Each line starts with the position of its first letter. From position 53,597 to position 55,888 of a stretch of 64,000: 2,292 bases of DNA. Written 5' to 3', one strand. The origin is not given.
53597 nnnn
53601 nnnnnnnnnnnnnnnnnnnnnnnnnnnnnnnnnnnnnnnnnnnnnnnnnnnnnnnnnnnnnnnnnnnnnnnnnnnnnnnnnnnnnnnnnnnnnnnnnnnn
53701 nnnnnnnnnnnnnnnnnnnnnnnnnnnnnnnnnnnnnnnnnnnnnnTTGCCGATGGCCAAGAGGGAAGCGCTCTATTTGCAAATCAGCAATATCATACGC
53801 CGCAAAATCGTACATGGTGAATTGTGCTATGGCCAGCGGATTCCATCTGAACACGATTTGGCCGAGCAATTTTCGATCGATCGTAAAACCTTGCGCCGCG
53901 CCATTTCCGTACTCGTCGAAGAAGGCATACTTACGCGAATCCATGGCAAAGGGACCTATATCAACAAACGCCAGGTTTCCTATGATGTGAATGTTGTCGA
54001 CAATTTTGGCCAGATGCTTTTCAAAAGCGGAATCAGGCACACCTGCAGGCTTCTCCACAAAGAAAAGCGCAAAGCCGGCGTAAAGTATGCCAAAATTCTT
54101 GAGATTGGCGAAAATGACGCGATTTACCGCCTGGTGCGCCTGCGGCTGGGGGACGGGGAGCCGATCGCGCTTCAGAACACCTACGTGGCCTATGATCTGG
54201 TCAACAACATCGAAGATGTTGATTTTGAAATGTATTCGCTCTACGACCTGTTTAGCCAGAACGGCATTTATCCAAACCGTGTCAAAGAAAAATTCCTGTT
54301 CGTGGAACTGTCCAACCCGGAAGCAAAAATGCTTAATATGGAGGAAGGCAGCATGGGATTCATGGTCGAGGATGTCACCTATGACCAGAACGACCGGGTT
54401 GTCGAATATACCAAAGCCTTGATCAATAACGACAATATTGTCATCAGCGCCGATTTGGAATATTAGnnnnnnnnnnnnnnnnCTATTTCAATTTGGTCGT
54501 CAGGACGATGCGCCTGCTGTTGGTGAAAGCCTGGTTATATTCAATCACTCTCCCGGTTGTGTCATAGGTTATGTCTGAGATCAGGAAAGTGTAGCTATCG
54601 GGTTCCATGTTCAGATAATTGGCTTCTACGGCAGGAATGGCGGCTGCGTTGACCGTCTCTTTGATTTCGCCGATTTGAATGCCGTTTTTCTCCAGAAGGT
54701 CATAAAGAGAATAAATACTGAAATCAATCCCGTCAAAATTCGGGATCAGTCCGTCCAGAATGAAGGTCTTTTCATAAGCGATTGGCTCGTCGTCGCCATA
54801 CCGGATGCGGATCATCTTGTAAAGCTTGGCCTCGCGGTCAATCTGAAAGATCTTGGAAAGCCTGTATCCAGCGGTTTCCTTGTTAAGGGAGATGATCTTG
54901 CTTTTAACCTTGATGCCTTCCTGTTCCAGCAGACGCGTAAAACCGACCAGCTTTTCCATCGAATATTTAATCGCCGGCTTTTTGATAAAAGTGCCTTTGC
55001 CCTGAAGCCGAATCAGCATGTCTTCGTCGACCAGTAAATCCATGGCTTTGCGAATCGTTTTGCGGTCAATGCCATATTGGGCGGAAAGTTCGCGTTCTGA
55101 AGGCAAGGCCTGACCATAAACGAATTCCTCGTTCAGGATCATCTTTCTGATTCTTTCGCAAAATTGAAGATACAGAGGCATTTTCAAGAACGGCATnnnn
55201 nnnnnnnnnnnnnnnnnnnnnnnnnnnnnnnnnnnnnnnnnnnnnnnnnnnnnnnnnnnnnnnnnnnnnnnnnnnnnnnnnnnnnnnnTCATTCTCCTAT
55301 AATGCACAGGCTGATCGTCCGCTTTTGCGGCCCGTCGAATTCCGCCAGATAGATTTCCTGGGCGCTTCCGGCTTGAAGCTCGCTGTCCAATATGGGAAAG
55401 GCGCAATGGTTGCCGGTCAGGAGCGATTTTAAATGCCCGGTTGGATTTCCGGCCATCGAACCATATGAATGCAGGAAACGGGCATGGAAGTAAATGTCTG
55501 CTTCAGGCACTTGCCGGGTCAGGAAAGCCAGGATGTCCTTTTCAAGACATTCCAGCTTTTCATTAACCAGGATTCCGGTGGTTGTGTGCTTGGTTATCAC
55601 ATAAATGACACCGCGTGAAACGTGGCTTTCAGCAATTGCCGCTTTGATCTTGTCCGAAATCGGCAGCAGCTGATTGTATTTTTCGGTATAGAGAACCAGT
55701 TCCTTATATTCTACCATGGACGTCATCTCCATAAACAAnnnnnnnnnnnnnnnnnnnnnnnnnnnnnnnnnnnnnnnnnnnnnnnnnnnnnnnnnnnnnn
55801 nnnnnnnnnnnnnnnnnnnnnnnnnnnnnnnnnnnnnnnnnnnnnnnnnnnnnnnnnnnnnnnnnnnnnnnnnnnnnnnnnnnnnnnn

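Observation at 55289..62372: fra-like operon combining FrlB/FrlD homologs with two amidohydrolases, a second kinase, YjbQ and an NhaC transporter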

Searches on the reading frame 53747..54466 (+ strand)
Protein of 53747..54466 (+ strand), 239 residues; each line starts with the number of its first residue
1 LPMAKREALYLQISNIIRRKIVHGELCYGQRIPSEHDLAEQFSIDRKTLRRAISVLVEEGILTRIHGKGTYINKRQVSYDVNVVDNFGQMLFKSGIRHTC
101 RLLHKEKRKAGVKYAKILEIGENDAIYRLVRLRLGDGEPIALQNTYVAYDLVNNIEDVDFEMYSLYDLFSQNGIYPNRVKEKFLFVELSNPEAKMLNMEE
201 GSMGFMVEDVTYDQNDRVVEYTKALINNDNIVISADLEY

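Call 3: search_protein_families(library=pfam, proteins=[window:53747-54466:+], max_evalue=0.001)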
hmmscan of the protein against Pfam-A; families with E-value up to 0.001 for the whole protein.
window:53747-54466:+ (239 aa): 3 families
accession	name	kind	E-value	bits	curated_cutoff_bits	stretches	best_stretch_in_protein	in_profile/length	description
PF07702.18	UTRA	-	3.3e-30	105.2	23.8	1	94-229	2-138/141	UTRA domain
PF00392.27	GntR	-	4.8e-18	65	27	1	9-72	1-64/64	Bacterial regulatory proteins, gntR family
PF08220.18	HTH_DeoR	-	4.9e-05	23.4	21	1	37-73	19-55/57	DeoR-like helix-turn-helix domain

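Call 4: search_protein_families(library=ncbifam, proteins=[window:53747-54466:+], max_evalue=0.001)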
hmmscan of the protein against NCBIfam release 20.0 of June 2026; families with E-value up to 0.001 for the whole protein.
window:53747-54466:+ (239 aa): 27 families (the best 25 are shown)
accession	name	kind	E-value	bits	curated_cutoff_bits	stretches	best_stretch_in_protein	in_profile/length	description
NF008491.0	PRK11402.1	subfamily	1.1e-34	120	269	1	7-236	10-239/243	GntR family transcriptional regulator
TIGR02325.1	C_P_lyase_phnF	equivalog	4.9e-34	117.9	156.8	1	8-232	8-233/238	phosphonate metabolism transcriptional regulator PhnF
TIGR02018.2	his_ut_repres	equivalog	2.7e-33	115.2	220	1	10-222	1-211/226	histidine utilization transcriptional repressor HutC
TIGR03337.1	phnR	equivalog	1.6e-29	103.3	296.75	1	10-236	3-229/231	phosphonate utilization transcriptional regulator PhnR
NF041547.1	GntR_LSA1692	equivalog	3.5e-28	98.8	275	1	9-218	2-211/233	GntR family transcriptional regulator, LSA1692 subfamily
NF007292.0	PRK09764.1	equivalog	2.8e-26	92.2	281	1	7-230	4-227/240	GntR family transcriptional regulator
TIGR02404.1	trehalos_R_Bsub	equivalog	1.2e-25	90.6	211.95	1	11-224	3-218/233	trehalose operon repressor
NF007486.0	PRK10079.1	equivalog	3.3e-21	76.1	363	1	25-233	28-237/241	phosphonate metabolism transcriptional regulator PhnF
NF011575.0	PRK14999.1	equivalog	1.7e-17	63.5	424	1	8-221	12-223/241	histidine utilization repressor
NF052441.1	TransRegRv0792c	equivalog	2.1e-17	63.2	400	1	12-220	20-229/260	Rv0792c family HTH-type transcriptional regulator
NF052282.1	PLP_TF_PdxR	equivalog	6.2e-14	51.9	320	1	9-77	2-70/448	MocR-like pyridoxine biosynthesis transcription factor PdxR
NF007741.0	PRK10421.1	equivalog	5.4e-12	45.6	311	1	12-81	11-80/262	transcriptional regulator LldR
NF007001.0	PRK09464.1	equivalog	9.4e-11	41.8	330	1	13-75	15-77/254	pyruvate dehydrogenase complex transcriptional repressor PdhR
NF047563.1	modulin_PmtR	equivalog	1.1e-10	41.6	200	1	7-78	11-82/125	PSM export ABC transporter transcriptional regulator PmtR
NF052290.2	MocR_like_YczR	exception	7.5e-10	38.1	487.4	1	7-76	18-87/458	MocR-like transcription factor YczR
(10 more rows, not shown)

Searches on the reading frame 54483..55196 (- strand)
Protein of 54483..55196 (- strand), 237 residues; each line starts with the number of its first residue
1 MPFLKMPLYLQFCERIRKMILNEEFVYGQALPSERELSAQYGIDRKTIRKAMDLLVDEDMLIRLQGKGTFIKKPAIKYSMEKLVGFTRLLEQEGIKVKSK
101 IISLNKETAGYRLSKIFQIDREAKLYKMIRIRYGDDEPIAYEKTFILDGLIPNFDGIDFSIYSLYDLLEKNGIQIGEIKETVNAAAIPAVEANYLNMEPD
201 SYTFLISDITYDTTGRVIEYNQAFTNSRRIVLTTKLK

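Call 3: search_protein_families(library=pfam, proteins=[window:54483-55196:-], max_evalue=0.001)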
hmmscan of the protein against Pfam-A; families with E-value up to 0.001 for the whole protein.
window:54483-55196:- (237 aa): 2 families
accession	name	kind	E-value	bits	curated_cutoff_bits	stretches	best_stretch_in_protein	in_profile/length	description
PF07702.18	UTRA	-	3.3e-28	98.7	23.8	1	93-227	2-137/141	UTRA domain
PF00392.27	GntR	-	5.3e-19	68.1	27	1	9-71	2-64/64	Bacterial regulatory proteins, gntR family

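Call 4: search_protein_families(library=ncbifam, proteins=[window:54483-55196:-], max_evalue=0.001)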
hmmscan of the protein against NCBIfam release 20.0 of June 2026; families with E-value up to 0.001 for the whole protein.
window:54483-55196:- (237 aa): 23 families
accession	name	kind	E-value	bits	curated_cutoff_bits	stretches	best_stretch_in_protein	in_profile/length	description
NF008491.0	PRK11402.1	subfamily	4.5e-38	131.1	269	1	6-234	10-238/243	GntR family transcriptional regulator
NF041547.1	GntR_LSA1692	equivalog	1.6e-36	126.1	275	1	8-225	2-219/233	GntR family transcriptional regulator, LSA1692 subfamily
TIGR02325.1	C_P_lyase_phnF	equivalog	1.6e-28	99.8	156.8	1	8-233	9-235/238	phosphonate metabolism transcriptional regulator PhnF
TIGR02018.2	his_ut_repres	equivalog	5.2e-28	98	220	1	14-231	6-221/226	histidine utilization transcriptional repressor HutC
NF007292.0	PRK09764.1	equivalog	5.3e-28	97.8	281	1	5-227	3-225/240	GntR family transcriptional regulator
TIGR03337.1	phnR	equivalog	6.6e-28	98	296.75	1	9-221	3-215/231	phosphonate utilization transcriptional regulator PhnR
TIGR02404.1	trehalos_R_Bsub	equivalog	7.9e-28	97.7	211.95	1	14-222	7-217/233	trehalose operon repressor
NF052441.1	TransRegRv0792c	equivalog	1.5e-19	70.3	400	1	7-219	16-229/260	Rv0792c family HTH-type transcriptional regulator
NF011575.0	PRK14999.1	equivalog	2.3e-18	66.4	424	1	7-225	12-229/241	histidine utilization repressor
NF052282.1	PLP_TF_PdxR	equivalog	2.4e-15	56.5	320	1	7-82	1-76/448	MocR-like pyridoxine biosynthesis transcription factor PdxR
NF007741.0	PRK10421.1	equivalog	4e-13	49.3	311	1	11-91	11-92/262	transcriptional regulator LldR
NF007486.0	PRK10079.1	equivalog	4.5e-12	46.2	363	1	20-233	24-238/241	phosphonate metabolism transcriptional regulator PhnF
NF052290.2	MocR_like_YczR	exception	1.7e-11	43.5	487.4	1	6-79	18-91/458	MocR-like transcription factor YczR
NF007001.0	PRK09464.1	equivalog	3.1e-10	40.1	330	1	14-77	17-80/254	pyruvate dehydrogenase complex transcriptional repressor PdhR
NF047563.1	modulin_PmtR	equivalog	1.9e-09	37.6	200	1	6-81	11-86/125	PSM export ABC transporter transcriptional regulator PmtR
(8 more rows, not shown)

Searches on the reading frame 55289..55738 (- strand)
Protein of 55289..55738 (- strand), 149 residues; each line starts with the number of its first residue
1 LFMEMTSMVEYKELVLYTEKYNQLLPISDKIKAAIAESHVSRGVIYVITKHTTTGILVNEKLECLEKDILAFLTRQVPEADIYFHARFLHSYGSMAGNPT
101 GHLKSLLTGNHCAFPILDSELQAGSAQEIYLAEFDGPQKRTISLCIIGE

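Call 3: search_protein_families(library=pfam, proteins=[window:55289-55738:-], max_evalue=0.001)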
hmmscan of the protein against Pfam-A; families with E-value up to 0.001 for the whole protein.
window:55289-55738:- (149 aa): 1 family
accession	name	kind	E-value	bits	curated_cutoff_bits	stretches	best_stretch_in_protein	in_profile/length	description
PF01894.22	UPF0047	-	3e-27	95.5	27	1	27-144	2-115/117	Uncharacterised protein family UPF0047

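Call 4: search_protein_families(library=ncbifam, proteins=[window:55289-55738:-], max_evalue=0.001)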
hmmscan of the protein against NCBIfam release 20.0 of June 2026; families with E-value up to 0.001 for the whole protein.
window:55289-55738:- (149 aa): 1 family
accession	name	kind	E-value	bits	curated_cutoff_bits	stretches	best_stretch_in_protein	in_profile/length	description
TIGR00149.1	TIGR00149_YjbQ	hypoth_equivalog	4.1e-26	91.3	67.75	1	13-149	2-132/132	secondary thiamine-phosphate synthase enzyme YjbQ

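Call 78: search_solved_structures(query=window:55289-55717:-, max_evalue=0.001)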
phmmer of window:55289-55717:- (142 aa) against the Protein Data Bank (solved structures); distinct sequences matched with E-value up to 0.001: 9.
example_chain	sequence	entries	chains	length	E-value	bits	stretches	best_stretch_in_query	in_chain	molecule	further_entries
2p6c_A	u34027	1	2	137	1.7e-18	70.5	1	5-142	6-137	aq_2013 protein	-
1ve0_A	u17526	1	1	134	6.2e-15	58.9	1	5-142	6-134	hypothetical protein (ST2072)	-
1xbf_A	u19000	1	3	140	1.3e-14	58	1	8-140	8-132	Clostridium acetobutylicum Q97KL0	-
1vmh_A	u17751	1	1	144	2.3e-14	57.1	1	7-139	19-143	Uncharacterized conserved protein YjbQ/UPF0047 family, ortholog yugU B.subtilis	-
1vmf_A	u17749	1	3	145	8.5e-12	48.8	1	7-132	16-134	hypothetical protein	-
2cu5_A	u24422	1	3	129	2.2e-11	47.5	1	19-135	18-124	Conserved Hypothetical Protein TT1486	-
1vph_A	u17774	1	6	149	7e-11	45.8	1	4-142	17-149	hypothetical protein SSO2532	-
2p6h_A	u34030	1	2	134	7.6e-11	45.7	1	8-142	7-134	Hypothetical protein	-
1vmj_A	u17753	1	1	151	1.4e-10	44.9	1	5-142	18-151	hypothetical protein TM0723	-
